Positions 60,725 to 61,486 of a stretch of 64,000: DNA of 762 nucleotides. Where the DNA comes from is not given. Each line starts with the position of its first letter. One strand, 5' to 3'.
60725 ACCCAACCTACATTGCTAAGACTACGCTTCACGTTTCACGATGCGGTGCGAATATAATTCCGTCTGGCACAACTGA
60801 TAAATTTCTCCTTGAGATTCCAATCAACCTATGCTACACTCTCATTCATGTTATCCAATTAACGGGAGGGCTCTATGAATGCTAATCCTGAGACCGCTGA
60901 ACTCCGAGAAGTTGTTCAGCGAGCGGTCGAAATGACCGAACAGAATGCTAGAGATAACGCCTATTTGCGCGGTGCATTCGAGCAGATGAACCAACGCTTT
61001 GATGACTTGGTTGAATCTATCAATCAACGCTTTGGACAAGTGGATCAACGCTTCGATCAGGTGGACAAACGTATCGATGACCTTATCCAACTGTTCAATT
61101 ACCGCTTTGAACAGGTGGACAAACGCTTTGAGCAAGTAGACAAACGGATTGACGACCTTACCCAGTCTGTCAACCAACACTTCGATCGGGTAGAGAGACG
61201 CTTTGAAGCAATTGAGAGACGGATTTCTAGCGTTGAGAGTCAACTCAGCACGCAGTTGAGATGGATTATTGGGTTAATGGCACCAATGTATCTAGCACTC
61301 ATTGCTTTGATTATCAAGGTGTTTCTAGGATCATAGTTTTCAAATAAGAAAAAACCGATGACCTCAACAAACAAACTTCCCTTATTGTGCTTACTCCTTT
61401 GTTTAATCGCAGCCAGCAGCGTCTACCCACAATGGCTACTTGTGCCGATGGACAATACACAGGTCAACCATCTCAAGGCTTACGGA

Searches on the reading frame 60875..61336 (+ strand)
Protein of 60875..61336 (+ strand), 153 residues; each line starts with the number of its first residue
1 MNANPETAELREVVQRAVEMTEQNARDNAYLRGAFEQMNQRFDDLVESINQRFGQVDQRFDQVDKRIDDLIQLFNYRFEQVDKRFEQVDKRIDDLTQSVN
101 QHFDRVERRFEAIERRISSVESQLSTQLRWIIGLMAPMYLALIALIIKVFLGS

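Call 54: search_protein_families(library=pfam, proteins=[window:60875-61336:+], max_evalue=0.01)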
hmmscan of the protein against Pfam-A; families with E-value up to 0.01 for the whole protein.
window:60875-61336:+ (153 aa): 46 families (the best 25 are shown)
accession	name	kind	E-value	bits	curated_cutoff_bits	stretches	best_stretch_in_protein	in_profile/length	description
PF06825.17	HSBP1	-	6.4e-08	32.8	28.6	1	34-72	10-48/51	Heat shock factor binding protein 1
PF04513.17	Baculo_PEP_C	-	8e-08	32.9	38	1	21-99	26-101/140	Baculovirus polyhedron envelope protein, PEP, C terminus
PF17072.10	Spike_torovirin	-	7.8e-07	27.9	35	2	19-75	909-965/1272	Torovirinae spike glycoprotein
PF23991.1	DUF7310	-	2.3e-06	28.4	40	1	77-122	31-79/83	Coiled-coil region of unknown function (DUF7310)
PF10779.14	XhlA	-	2.1e-05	25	34.7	1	81-135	2-59/67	Haemolysin XhlA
PF04108.17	ATG17_like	-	3.9e-05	23.7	43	1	35-114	114-200/355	Autophagy protein ATG17-like domain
PF01442.23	Apolipoprotein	-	4.5e-05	23.7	90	1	4-127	54-166/190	Apolipoprotein A1/A4/E domain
PF01601.21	CoV_S2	-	6.7e-05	22.1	40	1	35-126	208-281/521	Coronavirus spike glycoprotein S2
PF11083.13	Relaxase_C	-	0.00012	22.7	30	0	40-73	22-55/125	C-terminal helical hairpin domain from relaxase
PF17522.7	DUF5446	-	0.00013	22.4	26.2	0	79-109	41-71/72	Family of unknown function (DUF5446)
PF11727.13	ISG65-75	-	0.00013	21.7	25.1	1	33-121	42-134/281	Invariant surface glycoprotein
PF24564.1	DUF7605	-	0.00017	22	27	1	31-139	51-154/183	Domain of unknown function (DUF7605)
PF07889.17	DUF1664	-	0.00028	21.4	34.6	1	31-121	39-121/124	Protein of unknown function (DUF1664)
PF06103.16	DUF948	-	0.00037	21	37.2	0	71-120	28-77/89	Bacterial protein of unknown function (DUF948)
PF17078.10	SHE3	-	0.00041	20.6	30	1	23-128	98-203/228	SWI5-dependent HO expression protein 3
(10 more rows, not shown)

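Call 74: search_protein_families(library=ncbifam, proteins=[window:60875-61336:+], max_evalue=0.01)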
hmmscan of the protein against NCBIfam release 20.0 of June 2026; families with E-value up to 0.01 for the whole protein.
window:60875-61336:+ (153 aa): 30 families (the best 25 are shown)
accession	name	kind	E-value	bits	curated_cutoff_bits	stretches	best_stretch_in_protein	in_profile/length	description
NF048001.1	GTP_morpho_1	equivalog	2.5e-05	24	50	0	58-95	6-43/70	GTA head formation protein, RCAP_rcc01685 family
TIGR04527.1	mycoplas_twoTM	subfamily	2.8e-05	23.9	125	1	36-124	43-130/248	MG_279/MG_280 family protein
TIGR02978.1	phageshock_pspC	equivalog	9.4e-05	22.3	104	0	80-129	70-119/121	envelope stress response membrane protein PspC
NF003034.1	PRK03918.1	equivalog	0.00014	20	700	1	7-116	275-377/878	DNA double-strand break repair ATPase Rad50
NF047515.1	SpiroCoCo_C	equivalog_domain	0.00018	20.7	125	1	13-122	29-149/313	SpiroCoCo family coiled-coil protein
NF047516.1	LA_3659_fam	equivalog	0.00025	20.7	36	1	45-124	121-205/221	LA_3659 family protein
NF047514.1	SpiroCoCo_N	equivalog_domain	0.00025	20.7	75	1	45-124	121-205/221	SpiroCoCo family coiled-coil protein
NF045487.1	ASRP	equivalog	0.00034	19.4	300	1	14-125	326-470/593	archaea-specific SMC-related protein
NF041034.1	Rad50_Sulf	equivalog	0.00052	18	1000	1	13-124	550-686/872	DNA double-strand break repair ATPase Rad50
TIGR02168.1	SMC_prok_B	equivalog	0.00062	17.6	567.35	1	9-125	697-815/1181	chromosome segregation protein SMC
NF045829.1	UU052_fam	exception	0.00087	18.1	210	1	41-125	508-594/662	MSC_0620 family F1-like ATPase-associated subunit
NF033914.0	antiphage_ZorA_1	subfamily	0.00088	17.7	190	0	7-60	523-576/619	anti-phage ZorAB system protein ZorA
NF047706.1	LIC12611_phage_tail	subfamily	0.002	16.9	480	1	15-125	7-122/628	LIC12611 family phage tail protein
NF053712.1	repair_DEAH_YoaA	equivalog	0.0022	16.8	680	1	7-130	243-359/630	DNA repair helicase YoaA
TIGR03545.1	TIGR03545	subfamily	0.0023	16.6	173.35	1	36-124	167-260/556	TIGR03545 family protein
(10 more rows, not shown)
